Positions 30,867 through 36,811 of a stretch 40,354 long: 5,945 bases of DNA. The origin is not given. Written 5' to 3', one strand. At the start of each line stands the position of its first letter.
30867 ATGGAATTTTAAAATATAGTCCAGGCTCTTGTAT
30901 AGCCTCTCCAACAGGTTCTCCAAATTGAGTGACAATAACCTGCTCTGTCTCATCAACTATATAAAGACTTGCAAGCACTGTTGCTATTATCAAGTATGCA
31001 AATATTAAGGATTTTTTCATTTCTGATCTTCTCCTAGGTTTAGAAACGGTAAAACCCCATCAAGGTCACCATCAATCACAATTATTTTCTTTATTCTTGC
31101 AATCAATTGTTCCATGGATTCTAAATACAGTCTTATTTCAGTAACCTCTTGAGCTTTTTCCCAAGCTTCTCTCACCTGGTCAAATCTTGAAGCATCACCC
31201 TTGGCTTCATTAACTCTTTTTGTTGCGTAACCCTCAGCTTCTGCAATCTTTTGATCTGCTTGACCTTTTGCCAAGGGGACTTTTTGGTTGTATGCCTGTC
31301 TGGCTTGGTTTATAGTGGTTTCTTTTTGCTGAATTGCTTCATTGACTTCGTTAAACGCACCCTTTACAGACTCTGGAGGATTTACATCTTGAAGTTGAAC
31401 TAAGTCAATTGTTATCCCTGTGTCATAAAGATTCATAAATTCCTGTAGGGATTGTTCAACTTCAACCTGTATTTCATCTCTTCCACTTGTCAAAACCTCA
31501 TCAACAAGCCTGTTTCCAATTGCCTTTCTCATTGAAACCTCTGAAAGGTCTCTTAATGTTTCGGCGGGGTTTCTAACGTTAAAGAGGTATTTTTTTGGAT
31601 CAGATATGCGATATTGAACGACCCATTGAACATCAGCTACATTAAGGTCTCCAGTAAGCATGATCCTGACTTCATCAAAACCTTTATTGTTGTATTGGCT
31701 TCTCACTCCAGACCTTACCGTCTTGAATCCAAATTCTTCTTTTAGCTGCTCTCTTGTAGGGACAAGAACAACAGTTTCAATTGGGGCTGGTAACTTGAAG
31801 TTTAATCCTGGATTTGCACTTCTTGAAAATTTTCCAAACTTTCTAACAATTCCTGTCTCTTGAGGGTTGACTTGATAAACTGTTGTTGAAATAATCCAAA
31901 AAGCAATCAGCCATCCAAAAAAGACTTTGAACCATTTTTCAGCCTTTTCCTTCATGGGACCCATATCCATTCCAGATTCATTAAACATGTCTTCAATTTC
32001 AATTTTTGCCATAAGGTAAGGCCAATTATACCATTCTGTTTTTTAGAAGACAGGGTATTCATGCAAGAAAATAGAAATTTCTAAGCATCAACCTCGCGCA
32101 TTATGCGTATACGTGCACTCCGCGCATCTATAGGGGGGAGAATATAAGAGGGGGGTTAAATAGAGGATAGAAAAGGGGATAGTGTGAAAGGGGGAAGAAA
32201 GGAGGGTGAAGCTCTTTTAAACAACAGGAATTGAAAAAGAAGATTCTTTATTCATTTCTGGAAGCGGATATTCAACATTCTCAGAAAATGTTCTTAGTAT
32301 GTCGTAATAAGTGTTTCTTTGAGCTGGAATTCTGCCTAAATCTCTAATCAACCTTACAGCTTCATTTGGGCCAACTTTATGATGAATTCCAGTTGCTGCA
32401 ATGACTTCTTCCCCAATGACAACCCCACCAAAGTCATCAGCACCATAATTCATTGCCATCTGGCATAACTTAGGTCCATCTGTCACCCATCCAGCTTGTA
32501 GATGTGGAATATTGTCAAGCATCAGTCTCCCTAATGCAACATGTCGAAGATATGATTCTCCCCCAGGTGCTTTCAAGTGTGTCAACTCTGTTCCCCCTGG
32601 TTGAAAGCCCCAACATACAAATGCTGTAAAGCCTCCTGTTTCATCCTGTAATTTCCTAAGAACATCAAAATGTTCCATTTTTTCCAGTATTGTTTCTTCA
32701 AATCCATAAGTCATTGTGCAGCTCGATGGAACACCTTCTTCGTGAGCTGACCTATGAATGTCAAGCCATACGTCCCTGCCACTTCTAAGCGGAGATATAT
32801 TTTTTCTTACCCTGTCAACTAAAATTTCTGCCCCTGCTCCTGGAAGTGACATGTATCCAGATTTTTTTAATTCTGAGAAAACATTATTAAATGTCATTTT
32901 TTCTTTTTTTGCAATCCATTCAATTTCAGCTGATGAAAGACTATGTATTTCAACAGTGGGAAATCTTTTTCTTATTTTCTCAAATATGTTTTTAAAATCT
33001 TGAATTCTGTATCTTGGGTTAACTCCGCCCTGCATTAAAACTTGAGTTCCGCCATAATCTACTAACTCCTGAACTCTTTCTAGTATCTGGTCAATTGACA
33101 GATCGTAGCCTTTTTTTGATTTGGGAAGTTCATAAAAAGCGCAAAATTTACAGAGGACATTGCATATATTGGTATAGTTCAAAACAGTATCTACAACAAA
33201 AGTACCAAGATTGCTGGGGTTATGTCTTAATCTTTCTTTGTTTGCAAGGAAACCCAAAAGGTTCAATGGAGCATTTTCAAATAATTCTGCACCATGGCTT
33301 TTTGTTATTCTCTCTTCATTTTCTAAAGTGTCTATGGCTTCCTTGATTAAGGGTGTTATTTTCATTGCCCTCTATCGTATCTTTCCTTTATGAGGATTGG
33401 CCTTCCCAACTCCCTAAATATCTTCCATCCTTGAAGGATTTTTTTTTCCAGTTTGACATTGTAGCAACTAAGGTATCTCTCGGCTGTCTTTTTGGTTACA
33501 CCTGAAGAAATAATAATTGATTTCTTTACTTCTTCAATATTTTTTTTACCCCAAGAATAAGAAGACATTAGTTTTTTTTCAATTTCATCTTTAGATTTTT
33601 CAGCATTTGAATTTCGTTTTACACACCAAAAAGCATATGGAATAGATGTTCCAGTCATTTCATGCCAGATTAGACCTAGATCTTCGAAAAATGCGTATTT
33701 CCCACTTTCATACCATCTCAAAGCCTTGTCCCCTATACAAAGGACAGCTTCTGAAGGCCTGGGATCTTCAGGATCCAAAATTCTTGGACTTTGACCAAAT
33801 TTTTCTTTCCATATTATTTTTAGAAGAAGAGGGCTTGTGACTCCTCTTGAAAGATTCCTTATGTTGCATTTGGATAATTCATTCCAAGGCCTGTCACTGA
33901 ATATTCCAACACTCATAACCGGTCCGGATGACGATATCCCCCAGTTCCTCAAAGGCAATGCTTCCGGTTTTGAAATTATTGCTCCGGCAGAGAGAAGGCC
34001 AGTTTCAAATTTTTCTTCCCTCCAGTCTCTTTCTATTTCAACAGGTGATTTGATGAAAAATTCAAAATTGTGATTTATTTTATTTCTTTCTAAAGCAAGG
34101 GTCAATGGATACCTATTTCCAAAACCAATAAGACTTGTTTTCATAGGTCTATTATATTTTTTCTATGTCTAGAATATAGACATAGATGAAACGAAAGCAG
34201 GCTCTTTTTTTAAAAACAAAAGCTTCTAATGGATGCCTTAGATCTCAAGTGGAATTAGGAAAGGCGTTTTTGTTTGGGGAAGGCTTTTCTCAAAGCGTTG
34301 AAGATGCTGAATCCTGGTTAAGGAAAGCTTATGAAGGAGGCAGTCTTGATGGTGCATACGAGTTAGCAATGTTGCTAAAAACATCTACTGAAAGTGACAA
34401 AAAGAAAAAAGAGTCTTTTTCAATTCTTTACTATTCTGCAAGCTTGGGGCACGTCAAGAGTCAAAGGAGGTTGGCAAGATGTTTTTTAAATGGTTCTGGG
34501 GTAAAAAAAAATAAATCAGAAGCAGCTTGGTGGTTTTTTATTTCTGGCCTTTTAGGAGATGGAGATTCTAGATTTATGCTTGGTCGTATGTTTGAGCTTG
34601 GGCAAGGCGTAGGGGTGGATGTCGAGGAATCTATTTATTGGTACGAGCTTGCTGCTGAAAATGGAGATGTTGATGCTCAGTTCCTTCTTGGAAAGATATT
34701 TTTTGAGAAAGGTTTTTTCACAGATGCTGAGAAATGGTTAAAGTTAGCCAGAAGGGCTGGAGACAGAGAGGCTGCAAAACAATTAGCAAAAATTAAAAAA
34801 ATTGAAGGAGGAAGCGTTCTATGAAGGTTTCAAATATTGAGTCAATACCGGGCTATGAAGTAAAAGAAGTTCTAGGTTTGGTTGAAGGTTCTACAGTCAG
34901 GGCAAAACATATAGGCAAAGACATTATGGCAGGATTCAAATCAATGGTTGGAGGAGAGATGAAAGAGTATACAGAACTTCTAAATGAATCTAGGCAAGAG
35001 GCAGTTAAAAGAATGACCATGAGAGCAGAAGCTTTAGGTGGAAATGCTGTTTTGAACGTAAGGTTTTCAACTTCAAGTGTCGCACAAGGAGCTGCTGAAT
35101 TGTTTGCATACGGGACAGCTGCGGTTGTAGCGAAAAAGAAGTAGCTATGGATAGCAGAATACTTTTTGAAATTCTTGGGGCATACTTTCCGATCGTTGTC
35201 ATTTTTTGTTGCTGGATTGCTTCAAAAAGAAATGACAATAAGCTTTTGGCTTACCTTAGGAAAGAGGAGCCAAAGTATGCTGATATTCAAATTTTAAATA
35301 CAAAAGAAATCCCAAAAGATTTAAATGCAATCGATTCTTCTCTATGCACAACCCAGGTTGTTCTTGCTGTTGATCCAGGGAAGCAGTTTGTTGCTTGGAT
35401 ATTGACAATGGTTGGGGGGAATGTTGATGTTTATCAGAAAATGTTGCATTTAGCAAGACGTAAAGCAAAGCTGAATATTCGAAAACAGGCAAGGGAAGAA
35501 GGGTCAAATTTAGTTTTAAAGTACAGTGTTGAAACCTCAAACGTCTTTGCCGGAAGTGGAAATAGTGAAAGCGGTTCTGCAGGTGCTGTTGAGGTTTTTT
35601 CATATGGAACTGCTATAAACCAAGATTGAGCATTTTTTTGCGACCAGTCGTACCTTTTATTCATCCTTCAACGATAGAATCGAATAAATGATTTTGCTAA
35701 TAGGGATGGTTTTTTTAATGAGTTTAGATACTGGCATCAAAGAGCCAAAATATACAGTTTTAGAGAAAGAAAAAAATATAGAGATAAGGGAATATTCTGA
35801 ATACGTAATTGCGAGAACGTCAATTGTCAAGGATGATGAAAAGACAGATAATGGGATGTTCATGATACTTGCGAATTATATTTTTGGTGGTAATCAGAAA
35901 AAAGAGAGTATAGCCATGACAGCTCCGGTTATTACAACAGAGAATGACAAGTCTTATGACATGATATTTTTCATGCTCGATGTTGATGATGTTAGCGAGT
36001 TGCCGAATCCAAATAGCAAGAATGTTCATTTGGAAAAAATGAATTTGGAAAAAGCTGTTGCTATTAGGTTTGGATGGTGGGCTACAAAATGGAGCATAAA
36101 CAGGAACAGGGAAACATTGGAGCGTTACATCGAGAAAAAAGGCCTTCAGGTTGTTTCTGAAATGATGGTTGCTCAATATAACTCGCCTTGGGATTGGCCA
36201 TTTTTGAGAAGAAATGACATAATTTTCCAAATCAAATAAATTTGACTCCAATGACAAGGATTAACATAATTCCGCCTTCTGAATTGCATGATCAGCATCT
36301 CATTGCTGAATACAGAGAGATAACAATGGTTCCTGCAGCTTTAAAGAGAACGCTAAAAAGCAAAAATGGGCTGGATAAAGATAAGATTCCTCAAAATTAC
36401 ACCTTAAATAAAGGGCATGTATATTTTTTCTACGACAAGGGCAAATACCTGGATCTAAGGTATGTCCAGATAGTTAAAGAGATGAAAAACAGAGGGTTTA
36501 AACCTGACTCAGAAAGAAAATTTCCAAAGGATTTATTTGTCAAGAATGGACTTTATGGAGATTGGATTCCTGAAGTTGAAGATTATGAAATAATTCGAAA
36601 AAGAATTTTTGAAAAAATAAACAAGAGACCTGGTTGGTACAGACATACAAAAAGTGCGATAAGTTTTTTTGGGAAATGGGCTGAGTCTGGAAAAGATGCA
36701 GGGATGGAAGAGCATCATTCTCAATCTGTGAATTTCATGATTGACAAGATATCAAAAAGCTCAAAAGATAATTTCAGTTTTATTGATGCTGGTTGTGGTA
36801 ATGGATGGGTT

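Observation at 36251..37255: Complete T4-endonuclease-V-type pyrimidine-dimer glycosylase fused to a SAM-dependent methyltransferase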

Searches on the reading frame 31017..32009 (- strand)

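Call 36: search_protein_families(library=pfam, proteins=[window:31017-32009:-], max_evalue=0.00001)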
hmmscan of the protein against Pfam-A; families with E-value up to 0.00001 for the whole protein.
window:31017-32009:- (330 aa): 1 family
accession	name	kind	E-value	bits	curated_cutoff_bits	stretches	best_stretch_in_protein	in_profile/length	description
PF01145.31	Band_7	-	3.3e-30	105.9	23.6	1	46-238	2-174/176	SPFH domain / Band 7 family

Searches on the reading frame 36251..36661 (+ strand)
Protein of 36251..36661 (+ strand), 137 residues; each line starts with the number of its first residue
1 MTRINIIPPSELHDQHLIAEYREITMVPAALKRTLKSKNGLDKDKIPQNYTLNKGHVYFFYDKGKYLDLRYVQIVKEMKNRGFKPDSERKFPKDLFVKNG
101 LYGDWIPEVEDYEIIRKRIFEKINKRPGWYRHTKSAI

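Call 16: find_homologous_proteins(query=window:36251-36661:+, max_evalue=0.001)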
Query seq(137 aa) (137 aa): 2099 proteins with E <= 0.001 among 2104 candidates; the best 120 are listed.
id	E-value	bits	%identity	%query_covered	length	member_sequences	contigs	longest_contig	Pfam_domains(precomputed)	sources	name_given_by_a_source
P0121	3.7e-62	227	74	99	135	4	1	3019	PF03013.20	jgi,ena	-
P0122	3.9e-62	226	74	97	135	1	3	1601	PF03013.20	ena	-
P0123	5.5e-62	226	74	99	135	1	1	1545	PF03013.20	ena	-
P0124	6.6e-62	226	74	97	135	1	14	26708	PF03013.20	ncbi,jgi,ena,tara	tara:strand:- start:3183 stop:3590 length:408 start_codon:yes stop_codon:yes gene_type:complete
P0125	6.9e-62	226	74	97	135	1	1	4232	PF03013.20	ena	-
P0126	1.1e-61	225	74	97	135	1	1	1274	PF03013.20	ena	-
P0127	1.5e-61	224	74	97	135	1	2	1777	PF03013.20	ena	-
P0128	2.1e-61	224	74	97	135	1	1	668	PF03013.20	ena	-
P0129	2.7e-61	224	74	97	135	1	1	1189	PF03013.20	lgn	-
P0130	2.8e-61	224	74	97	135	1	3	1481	PF03013.20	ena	-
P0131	2.9e-61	224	74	97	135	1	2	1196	PF03013.20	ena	-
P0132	3.7e-61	223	74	97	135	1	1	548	PF03013.20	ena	-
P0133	4.5e-61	223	74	97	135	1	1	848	PF03013.20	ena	-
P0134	9.6e-61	222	75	96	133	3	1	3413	PF03013.20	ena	-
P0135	1.4e-60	221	74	97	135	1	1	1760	PF03013.20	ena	-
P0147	1.3e-59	218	71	97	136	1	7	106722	PF03013.20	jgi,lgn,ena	-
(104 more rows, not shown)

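Call 17: find_encoding_contigs(protein=P0124, flank=5000, max_places=4)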
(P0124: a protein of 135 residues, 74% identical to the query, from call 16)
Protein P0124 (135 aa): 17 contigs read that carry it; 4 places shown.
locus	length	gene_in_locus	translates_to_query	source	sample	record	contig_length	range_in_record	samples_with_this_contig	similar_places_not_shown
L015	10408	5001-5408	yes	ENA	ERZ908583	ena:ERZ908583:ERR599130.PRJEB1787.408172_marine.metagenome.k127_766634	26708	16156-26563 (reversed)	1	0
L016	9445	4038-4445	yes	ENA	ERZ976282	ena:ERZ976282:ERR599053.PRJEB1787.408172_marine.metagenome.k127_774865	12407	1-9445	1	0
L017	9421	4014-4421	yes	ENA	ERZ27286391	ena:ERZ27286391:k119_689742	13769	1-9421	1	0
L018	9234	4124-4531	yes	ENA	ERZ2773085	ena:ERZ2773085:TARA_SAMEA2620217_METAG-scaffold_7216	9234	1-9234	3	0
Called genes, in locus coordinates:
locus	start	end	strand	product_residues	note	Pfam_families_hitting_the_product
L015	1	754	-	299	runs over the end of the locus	?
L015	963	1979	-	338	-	-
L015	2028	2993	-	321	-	PF08545:ACP_syn_III, PF08541:ACP_syn_III_C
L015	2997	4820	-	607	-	PF00009:GTP_EFTU, PF01926:MMR_HSR1 (weak), PF22042:EF-G_D2 (weak), PF03144:GTP_EFTU_D2, PF00679:EFG_C, PF21018:BipA_C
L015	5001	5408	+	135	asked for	PF03013:Pyr_excise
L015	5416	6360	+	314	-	PF04463:2-thiour_desulf, PF08349:DUF1722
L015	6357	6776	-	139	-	PF00086:Thyroglobulin_1, PF00404:Dockerin_1 (weak)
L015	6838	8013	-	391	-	PF10509:GalKase_gal_bdg, PF00288:GHMP_kinases_N, PF08544:GHMP_kinases_C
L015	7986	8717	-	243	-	PF00483:NTP_transferase, PF01128:IspD, PF02348:CTP_transf_3 (weak), PF12804:NTP_transf_3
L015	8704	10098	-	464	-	PF00232:Glyco_hydro_1, PF02449:Glyco_hydro_42 (weak)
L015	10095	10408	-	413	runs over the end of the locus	PF00083:Sugar_tr (faint), PF07690:MFS_1, PF13347:MFS_2, PF07690:MFS_1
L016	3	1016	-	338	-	?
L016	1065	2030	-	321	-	PF08545:ACP_syn_III, PF08541:ACP_syn_III_C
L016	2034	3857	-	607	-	PF00009:GTP_EFTU, PF01926:MMR_HSR1 (weak), PF22042:EF-G_D2 (weak), PF03144:GTP_EFTU_D2, PF00679:EFG_C, PF21018:BipA_C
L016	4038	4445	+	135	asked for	PF03013:Pyr_excise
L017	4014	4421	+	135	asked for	PF03013:Pyr_excise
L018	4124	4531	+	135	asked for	PF03013:Pyr_excise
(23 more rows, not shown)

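Call 18: find_encoding_contigs(protein=P0147, flank=5000, max_places=3)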
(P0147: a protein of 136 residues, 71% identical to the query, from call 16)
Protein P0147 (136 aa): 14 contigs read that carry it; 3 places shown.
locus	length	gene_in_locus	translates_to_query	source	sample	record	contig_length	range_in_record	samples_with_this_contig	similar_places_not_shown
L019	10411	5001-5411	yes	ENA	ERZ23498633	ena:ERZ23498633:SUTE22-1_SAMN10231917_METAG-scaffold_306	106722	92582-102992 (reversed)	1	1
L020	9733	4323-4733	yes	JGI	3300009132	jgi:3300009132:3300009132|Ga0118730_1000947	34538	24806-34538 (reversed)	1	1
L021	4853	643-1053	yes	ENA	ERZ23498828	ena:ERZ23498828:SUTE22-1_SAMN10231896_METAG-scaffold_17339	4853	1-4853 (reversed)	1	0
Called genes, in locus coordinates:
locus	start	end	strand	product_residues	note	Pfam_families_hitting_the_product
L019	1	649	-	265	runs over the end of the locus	PF10977:DUF2797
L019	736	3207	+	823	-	PF01751:Toprim, PF01131:Topoisom_bac, PF13368:Toprim_C_rpt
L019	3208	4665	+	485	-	PF28494:GlyRS_ins_1, PF00587:tRNA-synt_2b, PF03129:HGTP_anticodon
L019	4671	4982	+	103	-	PF09413:DUF2007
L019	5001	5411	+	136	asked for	PF03013:Pyr_excise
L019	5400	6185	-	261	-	PF14808:TMEM164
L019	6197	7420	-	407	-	PF02885:Glycos_trans_3N (weak), PF00591:Glycos_transf_3, PF07831:PYNP_C (weak)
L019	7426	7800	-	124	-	PF00383:dCMP_cyt_deam_1, PF08211:dCMP_cyt_deam_2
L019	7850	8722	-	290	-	PF00892:EamA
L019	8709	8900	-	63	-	-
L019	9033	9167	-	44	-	-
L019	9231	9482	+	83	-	PF00462:Glutaredoxin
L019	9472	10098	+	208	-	PF01135:PCMT, PF01596:Methyltransf_3, PF13847:Methyltransf_31 (weak), PF13578:Methyltransf_24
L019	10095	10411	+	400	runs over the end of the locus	PF02441:Flavoprotein, PF04127:DFP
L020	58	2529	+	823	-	PF01751:Toprim, PF01131:Topoisom_bac, PF13368:Toprim_C_rpt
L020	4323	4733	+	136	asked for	PF03013:Pyr_excise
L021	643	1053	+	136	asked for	PF03013:Pyr_excise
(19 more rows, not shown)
